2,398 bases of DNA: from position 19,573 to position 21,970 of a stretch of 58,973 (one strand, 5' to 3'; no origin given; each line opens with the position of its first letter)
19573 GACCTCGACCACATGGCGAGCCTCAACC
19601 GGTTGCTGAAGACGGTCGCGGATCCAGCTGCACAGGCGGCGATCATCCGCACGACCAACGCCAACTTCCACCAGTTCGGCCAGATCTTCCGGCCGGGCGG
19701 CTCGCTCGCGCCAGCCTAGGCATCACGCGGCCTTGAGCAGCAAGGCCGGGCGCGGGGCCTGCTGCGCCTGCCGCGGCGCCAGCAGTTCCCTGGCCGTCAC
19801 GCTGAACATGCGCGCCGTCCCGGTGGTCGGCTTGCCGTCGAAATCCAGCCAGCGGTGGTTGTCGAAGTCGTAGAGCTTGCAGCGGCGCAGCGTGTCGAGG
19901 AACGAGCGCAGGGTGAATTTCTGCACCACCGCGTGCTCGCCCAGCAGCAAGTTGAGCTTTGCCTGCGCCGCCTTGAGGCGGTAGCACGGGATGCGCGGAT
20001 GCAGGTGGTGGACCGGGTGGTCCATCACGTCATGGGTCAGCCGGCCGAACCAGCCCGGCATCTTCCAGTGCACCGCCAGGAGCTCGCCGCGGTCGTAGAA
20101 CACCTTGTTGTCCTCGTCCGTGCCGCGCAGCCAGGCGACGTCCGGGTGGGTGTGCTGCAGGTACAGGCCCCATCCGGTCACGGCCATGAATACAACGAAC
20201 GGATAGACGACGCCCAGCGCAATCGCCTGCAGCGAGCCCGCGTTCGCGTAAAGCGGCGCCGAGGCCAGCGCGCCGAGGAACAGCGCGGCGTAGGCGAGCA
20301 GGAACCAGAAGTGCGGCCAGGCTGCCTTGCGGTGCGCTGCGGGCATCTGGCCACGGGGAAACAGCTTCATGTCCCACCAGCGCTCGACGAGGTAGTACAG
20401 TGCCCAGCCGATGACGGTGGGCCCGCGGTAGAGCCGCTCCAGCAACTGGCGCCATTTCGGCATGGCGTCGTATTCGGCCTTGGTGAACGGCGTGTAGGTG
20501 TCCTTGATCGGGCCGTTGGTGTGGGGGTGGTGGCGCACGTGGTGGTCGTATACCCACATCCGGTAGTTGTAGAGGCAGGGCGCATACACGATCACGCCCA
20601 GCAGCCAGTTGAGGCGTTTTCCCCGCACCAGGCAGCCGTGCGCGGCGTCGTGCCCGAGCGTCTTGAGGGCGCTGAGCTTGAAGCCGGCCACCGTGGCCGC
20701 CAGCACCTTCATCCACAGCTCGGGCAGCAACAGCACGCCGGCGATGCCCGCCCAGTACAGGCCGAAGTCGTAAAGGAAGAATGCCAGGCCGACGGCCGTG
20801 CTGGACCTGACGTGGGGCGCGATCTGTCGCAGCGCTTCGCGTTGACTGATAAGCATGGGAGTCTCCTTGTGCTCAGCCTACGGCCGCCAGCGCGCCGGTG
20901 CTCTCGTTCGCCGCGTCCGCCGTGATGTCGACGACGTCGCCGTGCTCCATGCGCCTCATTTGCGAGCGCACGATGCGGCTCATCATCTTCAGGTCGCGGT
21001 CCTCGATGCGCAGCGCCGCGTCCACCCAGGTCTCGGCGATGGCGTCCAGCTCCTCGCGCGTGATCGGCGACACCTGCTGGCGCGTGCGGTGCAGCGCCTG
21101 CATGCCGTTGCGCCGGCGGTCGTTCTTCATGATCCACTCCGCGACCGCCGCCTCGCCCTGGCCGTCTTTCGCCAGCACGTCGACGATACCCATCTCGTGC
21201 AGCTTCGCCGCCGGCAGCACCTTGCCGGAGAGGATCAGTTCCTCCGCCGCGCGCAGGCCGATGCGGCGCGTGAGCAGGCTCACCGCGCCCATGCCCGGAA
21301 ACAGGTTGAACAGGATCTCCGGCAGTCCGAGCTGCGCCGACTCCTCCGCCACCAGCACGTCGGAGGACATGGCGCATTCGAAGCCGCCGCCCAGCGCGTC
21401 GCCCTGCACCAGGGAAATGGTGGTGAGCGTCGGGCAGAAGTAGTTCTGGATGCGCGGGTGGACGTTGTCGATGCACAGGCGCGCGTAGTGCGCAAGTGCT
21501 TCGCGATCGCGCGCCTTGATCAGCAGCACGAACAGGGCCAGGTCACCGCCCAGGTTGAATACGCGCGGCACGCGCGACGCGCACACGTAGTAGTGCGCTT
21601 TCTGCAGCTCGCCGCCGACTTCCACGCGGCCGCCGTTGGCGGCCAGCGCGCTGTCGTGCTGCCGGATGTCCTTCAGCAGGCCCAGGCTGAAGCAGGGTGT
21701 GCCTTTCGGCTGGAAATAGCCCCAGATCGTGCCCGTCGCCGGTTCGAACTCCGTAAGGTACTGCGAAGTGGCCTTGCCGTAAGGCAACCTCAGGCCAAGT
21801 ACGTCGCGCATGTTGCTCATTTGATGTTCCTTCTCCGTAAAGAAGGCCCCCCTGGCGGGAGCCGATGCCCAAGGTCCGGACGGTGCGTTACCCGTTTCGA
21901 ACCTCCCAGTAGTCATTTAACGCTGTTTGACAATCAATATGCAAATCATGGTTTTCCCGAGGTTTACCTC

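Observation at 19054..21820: RpfF-type DSF synthase operonic with a Delta12-like membrane desaturase, plus a heme-oxygenase-like di-iron enzyme: predicted new signal chemistry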

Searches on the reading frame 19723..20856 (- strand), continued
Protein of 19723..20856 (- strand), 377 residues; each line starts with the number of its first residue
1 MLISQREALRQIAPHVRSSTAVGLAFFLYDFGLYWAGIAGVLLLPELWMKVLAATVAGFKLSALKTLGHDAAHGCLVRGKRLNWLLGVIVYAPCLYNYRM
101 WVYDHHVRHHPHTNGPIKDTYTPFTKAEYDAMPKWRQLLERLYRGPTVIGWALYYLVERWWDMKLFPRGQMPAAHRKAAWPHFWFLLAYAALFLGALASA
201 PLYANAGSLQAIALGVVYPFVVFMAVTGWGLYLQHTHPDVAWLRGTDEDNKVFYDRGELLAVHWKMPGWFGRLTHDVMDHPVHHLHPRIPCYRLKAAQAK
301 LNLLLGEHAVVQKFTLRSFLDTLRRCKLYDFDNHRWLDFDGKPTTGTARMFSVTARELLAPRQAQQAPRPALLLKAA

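Call 60: search_protein_families(library=ncbifam, proteins=[L049:11256-12155:+, L021:11092-12102:+, L071:9050-9946:+, L032:9010-9936:+, L017:8294-9301:-], max_evalue=1e-30)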
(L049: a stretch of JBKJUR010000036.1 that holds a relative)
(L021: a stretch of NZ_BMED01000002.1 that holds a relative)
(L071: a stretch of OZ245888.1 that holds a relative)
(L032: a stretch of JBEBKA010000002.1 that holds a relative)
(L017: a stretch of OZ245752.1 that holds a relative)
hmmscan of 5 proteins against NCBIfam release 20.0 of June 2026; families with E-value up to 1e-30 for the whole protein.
L049:11256-12155:+ (299 aa): 2 families
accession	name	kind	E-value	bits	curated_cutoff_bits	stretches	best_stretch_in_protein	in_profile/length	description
NF006452.0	PRK08788.1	equivalog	1.1e-114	382.5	177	1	6-289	9-287/291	crotonase/enoyl-CoA hydratase family protein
NF053515.1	SgnlFctrSynRpfF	equivalog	2.2e-70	237.1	550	1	37-288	40-286/288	diffusible signal factor synthase RpfF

L021:11092-12102:+ (336 aa): 2 families
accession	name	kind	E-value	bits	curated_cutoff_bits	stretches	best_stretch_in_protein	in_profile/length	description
NF006452.0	PRK08788.1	equivalog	9.7e-115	382.7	177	1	4-283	3-286/291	crotonase/enoyl-CoA hydratase family protein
NF053515.1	SgnlFctrSynRpfF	equivalog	1.8e-53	181.6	550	1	11-283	6-286/288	diffusible signal factor synthase RpfF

L071:9050-9946:+ (298 aa): 2 families
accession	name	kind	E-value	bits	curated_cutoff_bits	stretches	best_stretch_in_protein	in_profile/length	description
NF006452.0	PRK08788.1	equivalog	4e-102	341.3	177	1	12-289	14-287/291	crotonase/enoyl-CoA hydratase family protein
NF053515.1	SgnlFctrSynRpfF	equivalog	6.5e-76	255.2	550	1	36-286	39-284/288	diffusible signal factor synthase RpfF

L032:9010-9936:+ (308 aa): 2 families
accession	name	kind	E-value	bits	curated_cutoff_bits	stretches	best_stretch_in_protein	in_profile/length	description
NF006452.0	PRK08788.1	equivalog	9.4e-114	379.4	177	1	15-292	14-286/291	crotonase/enoyl-CoA hydratase family protein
NF053515.1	SgnlFctrSynRpfF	equivalog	1.2e-68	231.4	550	1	33-288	28-282/288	diffusible signal factor synthase RpfF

L017:8294-9301:- (335 aa): 2 families
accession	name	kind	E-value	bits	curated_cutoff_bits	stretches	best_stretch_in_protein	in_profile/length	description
NF006452.0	PRK08788.1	equivalog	1.1e-101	339.9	177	1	55-333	14-289/291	crotonase/enoyl-CoA hydratase family protein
NF053515.1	SgnlFctrSynRpfF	equivalog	1.3e-64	218.2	550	1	81-331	41-287/288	diffusible signal factor synthase RpfF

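Call 64: predict_structure(alignment_id=A1)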
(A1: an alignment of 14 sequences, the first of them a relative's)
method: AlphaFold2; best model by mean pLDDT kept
length: 377 residues; sequences in the alignment: 14
mean_pLDDT: 89.0   pTM: 0.86
mean pLDDT of the five models: 89.0, 88.8, 88.6, 88.4, 87.9
residues with pLDDT >= 90: 265; 70-90: 79; 50-70: 20; < 50: 13
segments of 3 or more residues with pLDDT < 50: 366-377
pLDDT, mean of each block of 10 residues (from residue 1): 87 96 98 98 97 98 96 97 97 95 82 59 93 96 91 91 84 91 96 98 96 98 95 90 78 79 91 90 91 96 91 95 95 94 91 68 49 44
secondary structure, 60 per line:
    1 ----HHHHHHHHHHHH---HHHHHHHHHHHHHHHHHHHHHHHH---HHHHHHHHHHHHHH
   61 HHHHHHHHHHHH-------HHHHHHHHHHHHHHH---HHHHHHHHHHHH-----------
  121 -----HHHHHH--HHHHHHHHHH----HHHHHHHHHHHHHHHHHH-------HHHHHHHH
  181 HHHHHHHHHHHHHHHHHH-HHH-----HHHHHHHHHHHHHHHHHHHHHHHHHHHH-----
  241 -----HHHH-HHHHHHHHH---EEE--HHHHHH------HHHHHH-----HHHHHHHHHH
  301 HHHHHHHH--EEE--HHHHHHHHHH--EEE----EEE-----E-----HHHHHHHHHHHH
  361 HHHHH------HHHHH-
elements in order: H5-16 H20-43 H47-72 H80-94 H98-109 H126-131 H134-143 H148-165 H173-198 H208-235 H246-249 H251-259 E263-265 H268-273 H280-285 H291-308 E311-313 H316-325 E328-330 E335-337 H349-365 H372-376

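Call 68: fold_search(model_id=the predicted structure, library=pdb)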
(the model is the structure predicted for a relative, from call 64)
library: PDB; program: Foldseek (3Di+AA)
matches with E <= 10: 189; with E <= 0.001: 2
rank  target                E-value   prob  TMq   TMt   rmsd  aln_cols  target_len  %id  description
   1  8xks_K                1.4e-11  1.00  0.70  0.72   4.1       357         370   20  The cryo-EM structure of Orf2971-FtsHi motor complex (released 2024-12-04)
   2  8xqw_M                2.2e-11  1.00  0.67  0.65   9.7       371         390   21  Cryo-EM structure of the Ycf2-FtsHi motor complex from Chlamydomonas reinhardtii in AMPPNP bound state (released 2024-09-11)
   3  8sbb_A                4.8e-03  1.00  0.37  0.37  13.7       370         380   14  Cryo-EM structure of FtAlkB (released 2023-04-26)
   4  8f6t                  3.2e-02  0.99  0.39  0.35  14.3       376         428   14  Cryo-EM structure of alkane 1-monooxygenase AlkB-AlkG complex from Fontimonas thermophila (released 2023-04-05)
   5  4kjr_A                2.3e-01  0.14  0.16  0.18  18.5       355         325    9  Crystal structure of selenium substituted Ca2+/H+ antiporter proteinYfkE (released 2013-07-03)
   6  4kjs_A                7.4e-01  0.08  0.15  0.17  21.1       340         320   12  Structure of native YfkE (released 2013-06-26)
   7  4k1c_A                7.7e-01  0.08  0.16  0.16  20.2       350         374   12  VCX1 Calcium/Proton Exchanger (released 2013-05-08)
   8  8amw_B                8.1e-01  0.10  0.14  0.18  21.6       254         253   14  AQP7 dimer of tetramers_C1 (released 2023-02-15)
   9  7fiy_R                1.0e+00  0.10  0.15  0.15  20.9       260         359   16  Cryo-EM structure of the tirzepatide-bound human GIPR-Gs complex (released 2022-03-02)
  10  9hc3                  1.1e+00  0.06  0.14  0.13  25.8       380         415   11  Apo-state structure of the human metabotropic glutamate receptor 5 transmembrane domain freeze-trapped after light activ (released 2025-06-25)
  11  8y8s_A                1.2e+00  0.07  0.12  0.16  21.2       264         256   11  Cryo-EM structure of AQP3 in DMPC nanodisc (released 2025-03-19)
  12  7vab_R                1.4e+00  0.07  0.15  0.17  19.4       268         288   16  Cryo-EM structure of the non-acylated tirzepatide (LY3298176)-bound human GIPR-Gs complex (released 2022-03-02)
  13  8q3v_c                1.6e+00  0.09  0.14  0.19  17.3       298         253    9  Cryo-EM structure of the methanogenic Na+ translocating N5-methyl-H4MPT:CoM methyltransferase complex (released 2024-07-10)
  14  4kjs_B                1.7e+00  0.08  0.18  0.20  18.7       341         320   10  Structure of native YfkE (released 2013-06-26)
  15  9ima_A                1.8e+00  0.06  0.15  0.19  17.4       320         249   11  Cryo-EM structure for the GPRC5D complexed with Talquetamab Fab (released 2024-09-11)
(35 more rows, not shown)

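Call 74: search_protein_families(library=pfam, proteins=[L049:14346-14837:-, L049:8619-9935:+, L021:12139-14136:-], max_evalue=0.1)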
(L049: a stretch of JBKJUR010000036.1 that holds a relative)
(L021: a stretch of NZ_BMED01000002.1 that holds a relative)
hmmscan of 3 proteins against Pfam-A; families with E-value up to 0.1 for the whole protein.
L049:14346-14837:- (163 aa): 4 families
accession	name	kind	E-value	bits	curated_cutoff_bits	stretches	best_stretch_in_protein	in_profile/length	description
PF00072.30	Response_reg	-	3e-20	72.9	30.2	1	34-145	2-109/111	Response regulator receiver domain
PF23198.2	PDE8A_N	-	0.00056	20.3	29.6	1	53-131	31-113/147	PDE8A-like, N-terminal domain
PF24083.1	Phage_ssDNA_bind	-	0.038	13.8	27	1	62-100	104-141/193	Putative phage ssDNA-binding domain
PF00497.25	SBP_bac_3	-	0.049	13.8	26.4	1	43-85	26-67/132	Bacterial extracellular solute-binding proteins, family 3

L049:8619-9935:+ (438 aa): 5 families
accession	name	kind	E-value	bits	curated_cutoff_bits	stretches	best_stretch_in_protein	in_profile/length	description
PF03349.22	Toluene_X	-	1.9e-115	386.2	29.7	1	21-438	6-421/421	Outer membrane protein transport protein (OMPP1/FadL/TodX)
PF10677.15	DUF2490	-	1e-07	32.3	29.8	1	283-375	6-75/186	Protein of unknown function (DUF2490)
PF13505.12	OMP_b-brl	-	2.2e-06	28.4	28.7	1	91-242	23-152/175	Outer membrane protein beta-barrel domain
PF03895.21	YadA_anchor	-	0.0059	17.1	22.7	0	334-355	24-45/60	YadA-like membrane anchor domain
PF25222.1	DUF7840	-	0.037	14.1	27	0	323-399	141-209/224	Domain of unknown function (DUF7840)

L021:12139-14136:- (665 aa): 6 families
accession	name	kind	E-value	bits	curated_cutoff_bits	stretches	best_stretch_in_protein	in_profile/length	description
PF00563.25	EAL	-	7.4e-72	242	31.3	1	412-645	3-236/236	EAL domain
PF00990.26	GGDEF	-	2.5e-46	157.8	23.8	1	238-390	2-160/161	Diguanylate cyclase, GGDEF domain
PF00989.32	PAS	-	7.7e-06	26.3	22.6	1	116-212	6-103/113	PAS fold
PF13426.13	PAS_9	-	0.00013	22.7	27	1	124-225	4-103/103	PAS domain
PF08448.16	PAS_4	-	0.00028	21.5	23.1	1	120-228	4-110/110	PAS fold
PF13188.13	PAS_8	-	0.013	15.9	21.8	0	117-160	7-47/65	PAS domain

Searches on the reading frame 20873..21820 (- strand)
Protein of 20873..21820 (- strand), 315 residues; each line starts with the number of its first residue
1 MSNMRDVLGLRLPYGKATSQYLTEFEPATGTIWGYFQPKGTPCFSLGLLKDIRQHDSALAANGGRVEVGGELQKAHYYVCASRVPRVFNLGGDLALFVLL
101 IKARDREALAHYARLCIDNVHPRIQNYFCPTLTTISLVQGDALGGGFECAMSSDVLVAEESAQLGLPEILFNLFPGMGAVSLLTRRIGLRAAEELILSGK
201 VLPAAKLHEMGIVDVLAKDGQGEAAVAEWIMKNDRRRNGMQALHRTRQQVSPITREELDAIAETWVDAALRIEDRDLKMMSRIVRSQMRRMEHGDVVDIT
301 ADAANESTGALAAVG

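Call 5: search_protein_families(library=pfam, proteins=[window:20873-21820:-], max_evalue=0.01)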
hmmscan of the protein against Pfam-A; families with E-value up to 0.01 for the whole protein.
window:20873-21820:- (315 aa): 2 families
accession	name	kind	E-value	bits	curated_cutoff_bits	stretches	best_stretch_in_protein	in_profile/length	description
PF00378.25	ECH_1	-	1.5e-20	74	27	1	82-219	48-176/251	Enoyl-CoA hydratase/isomerase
PF16113.10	ECH_2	-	4.4e-12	46.6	27.2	1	75-261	36-222/335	Enoyl-CoA hydratase/isomerase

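Call 6: search_protein_families(library=ncbifam, proteins=[window:20873-21820:-], max_evalue=0.01)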
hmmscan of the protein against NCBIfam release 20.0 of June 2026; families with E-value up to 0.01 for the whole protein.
window:20873-21820:- (315 aa): 69 families (the best 25 are shown)
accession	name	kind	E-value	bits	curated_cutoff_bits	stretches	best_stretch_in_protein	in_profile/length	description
NF006452.0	PRK08788.1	equivalog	2.2e-103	345.4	177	1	18-293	17-286/291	crotonase/enoyl-CoA hydratase family protein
NF053515.1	SgnlFctrSynRpfF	equivalog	3.5e-62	210.2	550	1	39-292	39-285/288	diffusible signal factor synthase RpfF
NF042430.2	EnCoAhydt_DpgD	equivalog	1.4e-22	80.4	400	1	85-231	52-195/258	enoyl-CoA-hydratase DpgD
NF051848.1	EnCoAHydtEchA19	equivalog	3.8e-21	75.8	400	1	134-251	98-216/258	enoyl-CoA hydratase EchA19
NF008727.0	PRK11730.1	equivalog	5.2e-20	71.4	870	1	86-260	62-229/717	fatty acid oxidation complex subunit alpha FadB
NF006100.0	PRK08252.1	subfamily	1.2e-19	70.9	282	1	133-228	93-188/254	crotonase/enoyl-CoA hydratase family protein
NF006007.0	PRK08138.1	subfamily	1.5e-18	67.1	355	1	134-224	101-191/261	enoyl-CoA hydratase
NF006566.0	PRK09076.1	subfamily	4.6e-18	65.7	286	1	79-233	53-199/260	enoyl-CoA hydratase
NF005803.0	PRK07658.1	equivalog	1.5e-17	63.8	313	1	86-219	56-182/257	enoyl-CoA hydratase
NF008363.0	PRK11154.1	equivalog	2e-17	62.6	869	1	79-226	56-199/708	fatty acid oxidation complex subunit alpha FadJ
NF005804.0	PRK07659.1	equivalog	2.7e-17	63.1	311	1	86-263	60-227/260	enoyl-CoA hydratase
NF046063.1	oxepin_alt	equivalog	3.2e-17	62.9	300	1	87-253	56-215/254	oxepin-CoA hydrolase, alternative type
TIGR02437.1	FadB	equivalog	3.6e-17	62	933.55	1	86-260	62-229/714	fatty acid oxidation complex subunit alpha FadB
NF007239.0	PRK09674.1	equivalog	2.6e-16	59.9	371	1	122-218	88-182/257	2,3-dehydroadipyl-CoA hydratase PaaF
NF004517.0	PRK05862.1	equivalog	6.1e-16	58.7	396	1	134-219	97-183/257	enoyl-CoA hydratase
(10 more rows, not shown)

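Call 7: search_solved_structures(query=window:20873-21820:-, max_evalue=1e-10, show_alignments=2)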
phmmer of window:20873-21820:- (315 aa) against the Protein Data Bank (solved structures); distinct sequences matched with E-value up to 1e-10: 53.
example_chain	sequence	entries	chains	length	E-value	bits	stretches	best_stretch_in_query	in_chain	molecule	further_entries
3m6m_A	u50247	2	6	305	1.5e-51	179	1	40-291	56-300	RpfF protein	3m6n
7zq7_A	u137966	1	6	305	1.5e-51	179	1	38-290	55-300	Crotonase/enoyl-CoA hydratase family protein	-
6dgn_A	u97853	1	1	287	9.6e-48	166.4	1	19-291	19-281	RpfF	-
5fus_A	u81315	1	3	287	3.7e-47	164.5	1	19-291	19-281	Putative enoyl CoA hydratase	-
3h81_A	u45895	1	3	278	8.4e-16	61.6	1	133-216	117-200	enoyl-CoA hydratase echA8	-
3pzk_A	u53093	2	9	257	8.4e-16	61.6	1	133-216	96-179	e enoyl-CoA hydratase echA8 | enoyl-CoA hydratase echA8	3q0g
3q0j_A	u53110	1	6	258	8.5e-16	61.5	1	133-216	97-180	enoyl-CoA hydratase echA8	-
5zai_A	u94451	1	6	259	2.2e-15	60.2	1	133-216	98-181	3-hydroxypropionyl-coenzyme A dehydratase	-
4fjw_D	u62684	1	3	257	2.2e-15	60.2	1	133-216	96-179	Probable enoyl-CoA hydratase echA8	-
6ldz_A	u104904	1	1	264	3.1e-15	59.7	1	130-227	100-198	Probable enoyl-CoA hydratase EchA1 (Enoyl hydrase) (Unsaturated acyl-CoA hydratase) (Croto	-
5kjp_A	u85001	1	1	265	3.1e-15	59.7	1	130-227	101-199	Enoyl-CoA hydratase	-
28bq_A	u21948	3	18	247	3.9e-15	59.4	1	133-216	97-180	Enoyl-CoA hydratase/isomerase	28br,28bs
9ula_A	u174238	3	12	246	3.9e-15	59.4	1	133-216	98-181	Enoyl-CoA hydratase/isomerase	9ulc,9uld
7eum_C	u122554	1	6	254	4.1e-15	59.3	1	133-216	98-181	Enoyl-CoA hydratase/isomerase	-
1hzd_A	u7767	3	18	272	8.6e-15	58.2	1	76-227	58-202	AU-BINDING PROTEIN/ENOYL-COA HYDRATASE | Methylglutaconyl-CoA hydratase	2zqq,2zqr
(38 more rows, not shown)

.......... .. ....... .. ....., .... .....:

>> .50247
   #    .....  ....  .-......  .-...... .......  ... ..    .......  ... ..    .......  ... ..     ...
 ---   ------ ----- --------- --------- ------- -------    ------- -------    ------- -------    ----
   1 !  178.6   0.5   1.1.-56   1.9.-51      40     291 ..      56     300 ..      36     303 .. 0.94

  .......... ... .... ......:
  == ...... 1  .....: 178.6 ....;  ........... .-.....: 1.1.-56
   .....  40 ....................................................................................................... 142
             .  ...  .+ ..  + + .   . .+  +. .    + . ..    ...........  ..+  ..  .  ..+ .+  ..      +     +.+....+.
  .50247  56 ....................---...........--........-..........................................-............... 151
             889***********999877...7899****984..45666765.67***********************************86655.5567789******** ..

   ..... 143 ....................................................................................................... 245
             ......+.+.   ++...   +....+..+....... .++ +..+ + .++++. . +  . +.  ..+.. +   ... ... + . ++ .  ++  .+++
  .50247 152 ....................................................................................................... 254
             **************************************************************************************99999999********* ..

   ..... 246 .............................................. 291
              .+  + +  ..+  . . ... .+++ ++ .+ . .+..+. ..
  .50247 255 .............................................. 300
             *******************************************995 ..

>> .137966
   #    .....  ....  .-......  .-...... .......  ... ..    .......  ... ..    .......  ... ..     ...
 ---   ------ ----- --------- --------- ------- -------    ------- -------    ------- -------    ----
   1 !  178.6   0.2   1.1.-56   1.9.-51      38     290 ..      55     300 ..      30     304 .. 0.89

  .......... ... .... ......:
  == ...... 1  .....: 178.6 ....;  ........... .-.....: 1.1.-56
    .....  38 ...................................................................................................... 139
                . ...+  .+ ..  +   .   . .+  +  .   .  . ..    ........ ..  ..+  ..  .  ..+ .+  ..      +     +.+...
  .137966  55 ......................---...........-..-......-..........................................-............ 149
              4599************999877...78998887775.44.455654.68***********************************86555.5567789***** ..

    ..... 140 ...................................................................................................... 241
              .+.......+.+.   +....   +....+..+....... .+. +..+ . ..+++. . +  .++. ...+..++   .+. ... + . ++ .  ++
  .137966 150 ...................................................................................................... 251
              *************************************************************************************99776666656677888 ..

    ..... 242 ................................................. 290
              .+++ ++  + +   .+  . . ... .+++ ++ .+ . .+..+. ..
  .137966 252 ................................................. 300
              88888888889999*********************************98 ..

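Call 55: list_cluster_members(proteins=[L141:8001-8642:+, window:20873-21817:-, window:19054-19716:+, window:19723-20853:-, P0245, P0391, P0393])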
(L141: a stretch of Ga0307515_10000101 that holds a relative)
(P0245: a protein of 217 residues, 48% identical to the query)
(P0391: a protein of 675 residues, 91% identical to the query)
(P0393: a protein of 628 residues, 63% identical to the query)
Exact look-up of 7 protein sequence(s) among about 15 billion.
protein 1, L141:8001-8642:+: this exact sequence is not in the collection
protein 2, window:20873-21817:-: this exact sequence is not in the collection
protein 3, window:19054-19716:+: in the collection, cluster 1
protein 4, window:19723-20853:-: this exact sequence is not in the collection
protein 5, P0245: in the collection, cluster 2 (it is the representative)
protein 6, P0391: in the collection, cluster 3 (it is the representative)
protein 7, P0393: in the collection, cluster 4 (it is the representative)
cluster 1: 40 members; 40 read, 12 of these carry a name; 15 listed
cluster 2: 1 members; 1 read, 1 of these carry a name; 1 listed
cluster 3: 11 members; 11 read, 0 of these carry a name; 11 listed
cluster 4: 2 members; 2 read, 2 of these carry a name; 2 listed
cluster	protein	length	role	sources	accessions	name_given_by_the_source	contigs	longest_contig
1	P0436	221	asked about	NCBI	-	-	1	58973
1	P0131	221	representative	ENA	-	-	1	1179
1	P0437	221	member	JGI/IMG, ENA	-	pyrroloquinoline quinone (PQQ) biosynthesis protein C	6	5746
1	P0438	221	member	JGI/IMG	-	pyrroloquinoline quinone (PQQ) biosynthesis protein C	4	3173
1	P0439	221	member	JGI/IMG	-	pyrroloquinoline quinone (PQQ) biosynthesis protein C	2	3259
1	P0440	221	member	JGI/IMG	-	pyrroloquinoline quinone (PQQ) biosynthesis protein C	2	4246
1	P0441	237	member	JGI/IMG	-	pyrroloquinoline quinone (PQQ) biosynthesis protein C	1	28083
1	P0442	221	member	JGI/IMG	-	pyrroloquinoline quinone (PQQ) biosynthesis protein C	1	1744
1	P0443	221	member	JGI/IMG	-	pyrroloquinoline quinone (PQQ) biosynthesis protein C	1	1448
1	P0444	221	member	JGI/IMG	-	pyrroloquinoline quinone (PQQ) biosynthesis protein C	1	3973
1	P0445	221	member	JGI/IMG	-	pyrroloquinoline quinone (PQQ) biosynthesis protein C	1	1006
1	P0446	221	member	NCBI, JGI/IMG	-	pyrroloquinoline quinone (PQQ) biosynthesis protein C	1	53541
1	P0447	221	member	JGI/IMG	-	pyrroloquinoline quinone (PQQ) biosynthesis protein C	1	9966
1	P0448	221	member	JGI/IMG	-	pyrroloquinoline quinone (PQQ) biosynthesis protein C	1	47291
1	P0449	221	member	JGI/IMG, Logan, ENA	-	-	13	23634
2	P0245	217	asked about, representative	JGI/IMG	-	pyrroloquinoline quinone (PQQ) biosynthesis protein C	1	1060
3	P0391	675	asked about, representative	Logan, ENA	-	-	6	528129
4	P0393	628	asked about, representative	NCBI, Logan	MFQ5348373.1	MAG: crotonase/enoyl-CoA hydratase family protein [Rhodothalassiaceae bacterium]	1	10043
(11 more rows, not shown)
